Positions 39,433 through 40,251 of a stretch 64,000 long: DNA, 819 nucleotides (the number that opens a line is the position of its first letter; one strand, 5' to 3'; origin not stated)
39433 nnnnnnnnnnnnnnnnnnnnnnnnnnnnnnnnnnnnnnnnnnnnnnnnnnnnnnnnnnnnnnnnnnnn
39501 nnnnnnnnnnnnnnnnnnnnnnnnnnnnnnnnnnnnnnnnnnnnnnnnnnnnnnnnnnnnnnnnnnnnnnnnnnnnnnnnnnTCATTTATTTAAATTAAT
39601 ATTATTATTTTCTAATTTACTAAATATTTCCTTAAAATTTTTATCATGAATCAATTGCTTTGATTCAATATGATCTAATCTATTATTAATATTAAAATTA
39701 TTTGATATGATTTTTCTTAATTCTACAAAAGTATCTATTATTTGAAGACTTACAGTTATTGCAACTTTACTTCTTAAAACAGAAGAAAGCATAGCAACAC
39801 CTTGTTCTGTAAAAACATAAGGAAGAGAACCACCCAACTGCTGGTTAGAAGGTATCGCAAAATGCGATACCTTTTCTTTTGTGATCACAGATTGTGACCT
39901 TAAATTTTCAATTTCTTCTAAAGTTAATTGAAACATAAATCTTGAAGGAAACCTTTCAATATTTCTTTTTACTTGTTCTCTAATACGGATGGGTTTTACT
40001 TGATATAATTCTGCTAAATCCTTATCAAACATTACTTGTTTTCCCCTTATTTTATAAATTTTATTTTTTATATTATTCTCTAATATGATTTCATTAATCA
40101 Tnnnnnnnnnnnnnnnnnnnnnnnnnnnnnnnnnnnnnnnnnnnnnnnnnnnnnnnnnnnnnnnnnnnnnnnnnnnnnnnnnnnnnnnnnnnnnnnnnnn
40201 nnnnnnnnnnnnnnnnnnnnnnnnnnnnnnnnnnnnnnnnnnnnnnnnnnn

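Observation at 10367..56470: Recurring GC-rich intergenic motif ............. (7 copies, all intergenic)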

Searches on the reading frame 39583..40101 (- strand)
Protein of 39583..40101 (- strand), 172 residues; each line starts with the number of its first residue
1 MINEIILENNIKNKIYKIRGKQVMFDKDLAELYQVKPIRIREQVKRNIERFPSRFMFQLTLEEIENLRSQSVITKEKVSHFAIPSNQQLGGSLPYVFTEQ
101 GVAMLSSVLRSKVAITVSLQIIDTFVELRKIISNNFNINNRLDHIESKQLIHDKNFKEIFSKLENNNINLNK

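Call 13: search_protein_families(library=pfam, proteins=[window:39583-40101:-], max_evalue=0.01)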
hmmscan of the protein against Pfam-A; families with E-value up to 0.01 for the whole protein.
window:39583-40101:- (172 aa): 1 family
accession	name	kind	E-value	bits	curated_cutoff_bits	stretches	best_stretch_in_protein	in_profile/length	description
PF10543.14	ORF6N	-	6.1e-33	113.4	27.8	1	13-108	1-86/86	ORF6N domain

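Call 18: find_encoding_contigs(protein=window:39583-40101:-, flank=10000, max_places=10)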
Protein window:39583-40101:- (172 aa): 1 contig read that carries it; 1 place shown.
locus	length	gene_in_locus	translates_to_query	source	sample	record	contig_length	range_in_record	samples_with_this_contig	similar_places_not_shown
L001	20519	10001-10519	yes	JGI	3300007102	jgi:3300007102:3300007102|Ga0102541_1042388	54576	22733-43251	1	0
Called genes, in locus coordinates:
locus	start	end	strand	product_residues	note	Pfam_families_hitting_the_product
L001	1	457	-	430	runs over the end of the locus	PF18195:GatD_N, PF00710:Asparaginase, PF17763:Asparaginase_C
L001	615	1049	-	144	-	PF00520:Ion_trans (weak)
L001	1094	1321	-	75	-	-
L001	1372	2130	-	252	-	PF01784:DUF34_NIF3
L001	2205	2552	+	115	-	-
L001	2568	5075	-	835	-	PF02359:CDC48_N, PF02933:CDC48_2, PF05496:RuvB_N (weak), PF13191:AAA_16 (weak), PF00004:AAA, PF17862:AAA_lid_3, PF00004:AAA, PF17862:AAA_lid_3, +33 more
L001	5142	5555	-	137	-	-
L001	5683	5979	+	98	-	-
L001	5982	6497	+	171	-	PF09622:DUF2391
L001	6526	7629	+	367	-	PF04055:Radical_SAM, PF13353:Fer4_12 (weak), PF26257:DUF8061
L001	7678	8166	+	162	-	PF12641:Flavodoxin_3, PF12724:Flavodoxin_5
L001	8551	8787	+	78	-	-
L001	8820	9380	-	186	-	PF01966:HD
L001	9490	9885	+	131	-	PF01951:Archease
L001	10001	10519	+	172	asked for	PF10543:ORF6N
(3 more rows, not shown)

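Call 25: search_protein_families(library=pfam, alignment_id=A1, max_evalue=0.001)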
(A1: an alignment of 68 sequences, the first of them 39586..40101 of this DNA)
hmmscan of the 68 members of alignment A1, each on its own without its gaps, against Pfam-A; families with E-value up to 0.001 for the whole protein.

A. member 1, window:39586-40101:- (172 aa): 1 family
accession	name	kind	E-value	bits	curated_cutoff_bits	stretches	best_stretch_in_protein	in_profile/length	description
PF10543.14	ORF6N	-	6.1e-33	113.4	27.8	1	13-108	1-86/86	ORF6N domain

B. families by the number of members that match (of 68 scanned): 75 families (the first 25 are shown)
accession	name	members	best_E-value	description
PF14528.11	LAGLIDADG_3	15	5.8e-18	LAGLIDADG-like domain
PF00270.35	DEAD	4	1.4e-30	DEAD/DEAH box helicase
PF03161.18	LAGLIDADG_2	4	5.3e-29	LAGLIDADG DNA endonuclease family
PF04851.21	ResIII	4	9.9e-20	Type III restriction enzyme, res subunit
PF02498.22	Bro-N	4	2.8e-13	BRO family, N-terminal domain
PF00271.37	Helicase_C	3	1.2e-22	Helicase conserved C-terminal domain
PF01555.25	N6_N4_Mtase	2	4.2e-56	DNA methylase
PF00961.24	LAGLIDADG_1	2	6.1e-21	LAGLIDADG endonuclease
PF12705.13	PDDEXK_1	2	1.4e-14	PD-(D/E)XK nuclease superfamily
PF01047.28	MarR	2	3.9e-08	MarR family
PF01022.26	HTH_5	2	5.3e-06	Bacterial regulatory protein, arsR family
PF08696.17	Dna2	2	7.3e-06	DNA replication factor Dna2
PF14527.11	LAGLIDADG_WhiA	2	0.00016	WhiA LAGLIDADG-like domain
PF02867.20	Ribonuc_red_lgC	1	4.2e-146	Ribonucleotide reductase, barrel domain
PF05559.16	DUF763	1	4.6e-136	Protein of unknown function (DUF763)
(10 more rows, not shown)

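Call 69: search_protein_families(library=ncbifam, proteins=[window:39586-40101:-], max_evalue=0.01)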
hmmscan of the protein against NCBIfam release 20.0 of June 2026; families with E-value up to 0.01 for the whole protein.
window:39586-40101:- (172 aa): 0 families
